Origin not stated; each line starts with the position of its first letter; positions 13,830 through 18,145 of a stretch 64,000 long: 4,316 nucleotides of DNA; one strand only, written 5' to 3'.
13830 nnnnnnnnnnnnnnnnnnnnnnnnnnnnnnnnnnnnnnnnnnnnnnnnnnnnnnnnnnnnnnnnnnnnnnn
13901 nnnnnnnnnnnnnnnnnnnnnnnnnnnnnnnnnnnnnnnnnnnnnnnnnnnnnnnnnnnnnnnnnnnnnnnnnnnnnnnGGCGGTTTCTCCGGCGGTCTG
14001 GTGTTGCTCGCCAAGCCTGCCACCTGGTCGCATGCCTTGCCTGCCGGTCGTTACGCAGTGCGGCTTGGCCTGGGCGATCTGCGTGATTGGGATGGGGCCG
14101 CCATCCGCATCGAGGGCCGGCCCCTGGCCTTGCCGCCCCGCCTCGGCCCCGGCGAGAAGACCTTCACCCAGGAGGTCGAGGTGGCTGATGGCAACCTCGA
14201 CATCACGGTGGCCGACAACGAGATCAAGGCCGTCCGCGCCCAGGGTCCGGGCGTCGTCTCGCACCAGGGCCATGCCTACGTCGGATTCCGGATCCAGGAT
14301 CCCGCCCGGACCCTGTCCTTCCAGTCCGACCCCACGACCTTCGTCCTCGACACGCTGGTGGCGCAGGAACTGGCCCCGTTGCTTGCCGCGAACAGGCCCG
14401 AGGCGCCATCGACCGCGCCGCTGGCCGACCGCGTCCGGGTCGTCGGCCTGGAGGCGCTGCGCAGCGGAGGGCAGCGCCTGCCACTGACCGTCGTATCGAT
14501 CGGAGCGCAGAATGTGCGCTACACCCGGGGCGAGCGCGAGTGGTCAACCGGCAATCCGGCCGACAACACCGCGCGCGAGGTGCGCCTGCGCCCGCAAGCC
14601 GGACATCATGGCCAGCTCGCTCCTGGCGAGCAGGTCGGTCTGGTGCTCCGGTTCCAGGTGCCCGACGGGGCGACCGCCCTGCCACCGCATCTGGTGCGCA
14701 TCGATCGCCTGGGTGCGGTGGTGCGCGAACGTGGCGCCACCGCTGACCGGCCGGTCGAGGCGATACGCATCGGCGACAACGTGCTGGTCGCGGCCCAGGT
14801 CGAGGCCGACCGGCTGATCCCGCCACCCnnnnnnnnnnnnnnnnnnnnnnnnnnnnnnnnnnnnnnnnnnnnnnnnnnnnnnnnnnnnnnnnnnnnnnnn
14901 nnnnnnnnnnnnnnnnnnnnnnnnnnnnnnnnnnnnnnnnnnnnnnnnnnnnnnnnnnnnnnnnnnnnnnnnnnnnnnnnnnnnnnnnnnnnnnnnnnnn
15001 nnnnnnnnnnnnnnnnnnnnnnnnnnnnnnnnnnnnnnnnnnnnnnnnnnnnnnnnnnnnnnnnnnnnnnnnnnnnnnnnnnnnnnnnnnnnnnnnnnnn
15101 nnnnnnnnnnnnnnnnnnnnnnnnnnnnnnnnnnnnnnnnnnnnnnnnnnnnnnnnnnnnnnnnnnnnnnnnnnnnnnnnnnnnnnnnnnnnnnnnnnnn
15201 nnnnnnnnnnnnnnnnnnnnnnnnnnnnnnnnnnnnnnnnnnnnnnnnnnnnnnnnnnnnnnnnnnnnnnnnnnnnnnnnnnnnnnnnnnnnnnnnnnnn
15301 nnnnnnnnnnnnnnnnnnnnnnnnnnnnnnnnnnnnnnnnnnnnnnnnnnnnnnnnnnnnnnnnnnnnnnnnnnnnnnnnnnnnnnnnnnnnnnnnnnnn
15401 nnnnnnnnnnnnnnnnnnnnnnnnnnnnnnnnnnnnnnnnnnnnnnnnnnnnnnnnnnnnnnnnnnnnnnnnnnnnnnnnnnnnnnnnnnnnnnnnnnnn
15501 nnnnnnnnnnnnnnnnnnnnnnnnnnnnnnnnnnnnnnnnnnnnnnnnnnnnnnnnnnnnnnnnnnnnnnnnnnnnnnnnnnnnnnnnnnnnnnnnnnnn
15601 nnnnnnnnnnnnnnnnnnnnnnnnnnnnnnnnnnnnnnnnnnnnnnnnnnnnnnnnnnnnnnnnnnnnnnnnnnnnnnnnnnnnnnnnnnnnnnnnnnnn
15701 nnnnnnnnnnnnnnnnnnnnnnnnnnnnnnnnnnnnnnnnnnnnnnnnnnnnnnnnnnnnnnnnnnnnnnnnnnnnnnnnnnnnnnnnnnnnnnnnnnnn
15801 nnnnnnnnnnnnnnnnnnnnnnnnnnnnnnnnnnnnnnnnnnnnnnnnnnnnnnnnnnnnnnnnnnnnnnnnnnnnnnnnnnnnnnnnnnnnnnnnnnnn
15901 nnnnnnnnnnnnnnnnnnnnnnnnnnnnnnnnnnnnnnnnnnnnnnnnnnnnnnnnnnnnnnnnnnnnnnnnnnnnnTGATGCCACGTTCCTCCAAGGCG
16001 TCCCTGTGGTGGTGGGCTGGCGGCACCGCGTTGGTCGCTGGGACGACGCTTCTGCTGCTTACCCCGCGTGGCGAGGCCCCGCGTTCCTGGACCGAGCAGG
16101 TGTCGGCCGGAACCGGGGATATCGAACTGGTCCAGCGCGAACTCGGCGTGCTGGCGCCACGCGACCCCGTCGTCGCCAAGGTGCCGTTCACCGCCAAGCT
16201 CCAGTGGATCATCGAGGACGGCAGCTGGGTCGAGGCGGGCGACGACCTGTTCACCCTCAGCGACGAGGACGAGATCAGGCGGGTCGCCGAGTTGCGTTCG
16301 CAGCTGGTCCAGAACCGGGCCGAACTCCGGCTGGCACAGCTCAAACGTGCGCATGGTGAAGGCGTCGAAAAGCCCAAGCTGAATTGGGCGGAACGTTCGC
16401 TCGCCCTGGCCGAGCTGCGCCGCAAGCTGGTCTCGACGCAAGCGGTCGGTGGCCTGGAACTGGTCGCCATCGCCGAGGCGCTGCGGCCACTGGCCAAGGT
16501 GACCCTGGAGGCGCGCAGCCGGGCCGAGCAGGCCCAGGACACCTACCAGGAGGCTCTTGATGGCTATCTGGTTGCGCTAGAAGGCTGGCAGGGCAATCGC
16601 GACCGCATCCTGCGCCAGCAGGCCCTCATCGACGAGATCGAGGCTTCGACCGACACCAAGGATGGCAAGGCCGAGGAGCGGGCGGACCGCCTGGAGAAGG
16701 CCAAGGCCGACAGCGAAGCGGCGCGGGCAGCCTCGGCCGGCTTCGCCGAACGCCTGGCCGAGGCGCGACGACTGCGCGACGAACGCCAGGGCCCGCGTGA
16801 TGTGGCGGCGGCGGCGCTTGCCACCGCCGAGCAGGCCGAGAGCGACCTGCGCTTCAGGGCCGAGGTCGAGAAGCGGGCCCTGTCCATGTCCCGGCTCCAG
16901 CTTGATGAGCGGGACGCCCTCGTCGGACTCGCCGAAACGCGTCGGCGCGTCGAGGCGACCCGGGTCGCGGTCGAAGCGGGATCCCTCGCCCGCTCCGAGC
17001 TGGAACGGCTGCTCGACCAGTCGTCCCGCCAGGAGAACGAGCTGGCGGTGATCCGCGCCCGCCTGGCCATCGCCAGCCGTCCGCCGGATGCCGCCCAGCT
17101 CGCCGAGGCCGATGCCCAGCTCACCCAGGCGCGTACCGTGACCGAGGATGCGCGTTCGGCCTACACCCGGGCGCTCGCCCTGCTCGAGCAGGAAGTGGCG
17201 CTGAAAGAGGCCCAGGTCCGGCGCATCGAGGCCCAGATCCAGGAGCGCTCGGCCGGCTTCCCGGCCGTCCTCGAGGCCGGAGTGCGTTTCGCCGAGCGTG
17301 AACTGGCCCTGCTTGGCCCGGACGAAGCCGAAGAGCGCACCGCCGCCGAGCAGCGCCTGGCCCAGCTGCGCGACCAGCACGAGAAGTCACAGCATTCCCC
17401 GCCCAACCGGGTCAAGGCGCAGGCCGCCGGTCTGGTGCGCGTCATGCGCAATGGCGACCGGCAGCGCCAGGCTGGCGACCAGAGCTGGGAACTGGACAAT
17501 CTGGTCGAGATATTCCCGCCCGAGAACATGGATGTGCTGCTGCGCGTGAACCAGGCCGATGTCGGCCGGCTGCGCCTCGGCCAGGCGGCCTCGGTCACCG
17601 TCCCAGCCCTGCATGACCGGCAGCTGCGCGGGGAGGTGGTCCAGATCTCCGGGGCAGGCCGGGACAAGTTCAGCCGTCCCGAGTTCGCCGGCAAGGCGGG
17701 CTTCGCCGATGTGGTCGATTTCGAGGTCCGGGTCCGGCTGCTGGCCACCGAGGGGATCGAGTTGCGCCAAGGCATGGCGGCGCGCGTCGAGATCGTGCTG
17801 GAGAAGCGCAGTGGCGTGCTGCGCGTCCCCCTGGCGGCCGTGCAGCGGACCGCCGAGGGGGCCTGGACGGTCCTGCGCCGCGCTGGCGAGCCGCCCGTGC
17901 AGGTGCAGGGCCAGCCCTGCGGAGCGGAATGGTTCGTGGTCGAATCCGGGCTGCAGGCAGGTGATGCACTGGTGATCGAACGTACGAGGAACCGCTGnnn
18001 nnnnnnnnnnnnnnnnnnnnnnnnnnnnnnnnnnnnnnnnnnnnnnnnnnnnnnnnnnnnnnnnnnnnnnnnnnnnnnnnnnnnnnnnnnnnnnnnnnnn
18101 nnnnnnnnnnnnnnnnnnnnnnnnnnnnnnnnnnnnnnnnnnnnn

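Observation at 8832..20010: TolC-MacB efflux operon with three consecutive giant adaptor genes carrying 2+2+1 HlyD-like modules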

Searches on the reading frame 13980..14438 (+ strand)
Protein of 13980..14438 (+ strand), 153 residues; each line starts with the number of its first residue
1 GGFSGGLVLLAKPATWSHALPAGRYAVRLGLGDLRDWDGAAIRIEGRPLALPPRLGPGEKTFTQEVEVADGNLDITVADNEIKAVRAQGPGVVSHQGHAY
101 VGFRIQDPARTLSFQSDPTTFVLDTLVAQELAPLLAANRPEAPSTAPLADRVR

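Call 74: search_solved_structures(query=A4, max_evalue=10)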
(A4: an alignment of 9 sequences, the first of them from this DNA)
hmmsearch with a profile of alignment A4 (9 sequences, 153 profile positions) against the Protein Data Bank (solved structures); distinct sequences matched with E-value up to 10: 6.
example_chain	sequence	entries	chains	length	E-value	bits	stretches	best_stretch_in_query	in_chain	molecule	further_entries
2o14_A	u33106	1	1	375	0.18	15.2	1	15-82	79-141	Hypothetical protein yxiM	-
4ygu_A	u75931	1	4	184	0.22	14.9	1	62-95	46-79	putative adhesin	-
5ohq_A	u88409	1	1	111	1.1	12.7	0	21-47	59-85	Transcription elongation factor SPT5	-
1eqv_A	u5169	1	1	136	1.1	12.7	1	100-147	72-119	THERMONUCLEASE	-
8k2r_B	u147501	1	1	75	1.3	12.4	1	100-146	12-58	Disordered protein(D131D)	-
6er0_A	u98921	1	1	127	1.3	12.4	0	21-47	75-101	Transcription elongation factor SPT5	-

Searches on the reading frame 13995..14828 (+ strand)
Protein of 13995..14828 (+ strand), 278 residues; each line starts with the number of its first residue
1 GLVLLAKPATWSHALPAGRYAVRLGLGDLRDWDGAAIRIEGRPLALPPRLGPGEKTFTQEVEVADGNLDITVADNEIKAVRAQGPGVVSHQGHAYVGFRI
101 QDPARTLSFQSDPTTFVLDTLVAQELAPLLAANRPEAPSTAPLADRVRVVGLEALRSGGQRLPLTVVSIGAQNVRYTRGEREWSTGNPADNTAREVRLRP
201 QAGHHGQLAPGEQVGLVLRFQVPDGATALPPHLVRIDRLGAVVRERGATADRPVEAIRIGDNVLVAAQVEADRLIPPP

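Call 45: search_protein_families(library=pfam, proteins=[window:13995-14828:+], max_evalue=10)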
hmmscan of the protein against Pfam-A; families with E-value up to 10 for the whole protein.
seq(278 aa): 0 families

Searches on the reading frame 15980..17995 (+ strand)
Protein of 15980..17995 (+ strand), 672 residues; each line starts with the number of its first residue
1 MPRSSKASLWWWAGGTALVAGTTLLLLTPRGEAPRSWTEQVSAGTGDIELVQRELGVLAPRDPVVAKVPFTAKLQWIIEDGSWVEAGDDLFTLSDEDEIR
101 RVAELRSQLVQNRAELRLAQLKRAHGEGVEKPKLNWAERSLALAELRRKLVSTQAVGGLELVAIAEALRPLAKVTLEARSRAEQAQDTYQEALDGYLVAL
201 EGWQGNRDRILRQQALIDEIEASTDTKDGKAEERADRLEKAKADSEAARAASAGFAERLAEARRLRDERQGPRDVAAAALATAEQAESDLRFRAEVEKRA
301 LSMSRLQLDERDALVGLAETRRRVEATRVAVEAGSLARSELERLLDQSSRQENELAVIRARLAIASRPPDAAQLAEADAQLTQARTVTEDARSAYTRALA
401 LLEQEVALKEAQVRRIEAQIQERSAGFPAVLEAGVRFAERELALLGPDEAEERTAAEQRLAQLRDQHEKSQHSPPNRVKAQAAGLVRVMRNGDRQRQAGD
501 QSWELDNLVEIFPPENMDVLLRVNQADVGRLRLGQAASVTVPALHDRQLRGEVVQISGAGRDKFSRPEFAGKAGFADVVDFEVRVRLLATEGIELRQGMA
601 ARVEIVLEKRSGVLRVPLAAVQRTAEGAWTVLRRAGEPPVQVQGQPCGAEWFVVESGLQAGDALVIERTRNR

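Call 8: search_protein_families(library=pfam, proteins=[window:15980-17995:+], max_evalue=1)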
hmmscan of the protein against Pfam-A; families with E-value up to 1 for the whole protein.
window:15980-17995:+ (672 aa): 2 families
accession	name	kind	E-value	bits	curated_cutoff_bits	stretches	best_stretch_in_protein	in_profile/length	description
PF13437.12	HlyD_3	-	2.8e-09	38.1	22.2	2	497-560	16-80/106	HlyD family secretion protein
PF16576.10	HlyD_D23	-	1.2e-05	25.1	30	1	453-556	79-184/214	Barrel-sandwich domain of CusB or HlyD membrane-fusion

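Call 9: search_protein_families(library=ncbifam, proteins=[window:15980-17995:+], max_evalue=1)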
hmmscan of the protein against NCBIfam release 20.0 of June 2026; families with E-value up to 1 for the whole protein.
window:15980-17995:+ (672 aa): 2 families
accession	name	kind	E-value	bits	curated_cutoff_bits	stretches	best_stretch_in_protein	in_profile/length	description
TIGR01730.1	RND_mfp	subfamily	2.2e-09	36.8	94.9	2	506-667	160-308/322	efflux RND transporter periplasmic adaptor subunit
NF008606.0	PRK11578.1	equivalog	0.00024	20.4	342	1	516-669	222-365/371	macrolide transporter subunit MacA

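Call 14: search_solved_structures(query=window:15980-17995:+, max_evalue=1)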
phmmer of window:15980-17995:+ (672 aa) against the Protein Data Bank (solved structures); distinct sequences matched with E-value up to 1: 2.
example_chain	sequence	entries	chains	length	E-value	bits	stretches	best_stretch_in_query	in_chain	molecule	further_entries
1wfd_A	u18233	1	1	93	0.84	11.3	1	173-220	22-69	Hypothetical protein 1500032H18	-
5zi1_A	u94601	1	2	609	0.85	11.3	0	178-223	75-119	insecticidal crystal protein Cry7Cal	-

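Call 34: find_homologous_proteins(query=window:15980-17995:+)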
Query window:15980-17995:+ (672 aa): 29 proteins with E <= 0.001 among 8000 candidates.
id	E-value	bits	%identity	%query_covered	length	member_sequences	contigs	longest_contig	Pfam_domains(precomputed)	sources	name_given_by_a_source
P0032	0.0e+0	1394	100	100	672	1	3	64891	PF25967.1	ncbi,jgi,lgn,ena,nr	ncbi:MAG TPA: hypothetical protein DCS97_04805 [Planctomycetes bacterium]|nr:hypothetical protein [P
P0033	0.0e+0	1194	86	100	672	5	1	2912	-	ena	-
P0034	5.2e-249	846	63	100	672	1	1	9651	-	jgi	jgi:multidrug resistance efflux pump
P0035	3.4e-247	840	65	96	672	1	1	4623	PF25990.1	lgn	-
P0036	6.7e-247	839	64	97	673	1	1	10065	PF26002.1,PF25990.1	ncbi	-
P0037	3.5e-244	830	65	96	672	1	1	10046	-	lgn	-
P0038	8.3e-243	825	64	100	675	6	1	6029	PF26002.1,PF25990.1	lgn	-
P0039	1.2e-241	822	63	96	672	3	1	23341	PF26002.1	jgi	jgi:multidrug resistance efflux pump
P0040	4.3e-240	817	63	100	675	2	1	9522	PF25990.1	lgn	-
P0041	1.3e-238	812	63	96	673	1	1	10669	-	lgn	-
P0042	2.5e-238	811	63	96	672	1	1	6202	PF26002.1,PF25990.1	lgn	-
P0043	1.5e-237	808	62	96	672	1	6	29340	PF26002.1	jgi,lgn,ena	-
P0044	1.4e-236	805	62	100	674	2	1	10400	PF26002.1,PF25990.1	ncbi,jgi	-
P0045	3.6e-235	800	62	100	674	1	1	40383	PF26002.1,PF25990.1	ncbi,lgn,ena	-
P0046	2.8e-233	794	61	100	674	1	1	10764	PF25990.1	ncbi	-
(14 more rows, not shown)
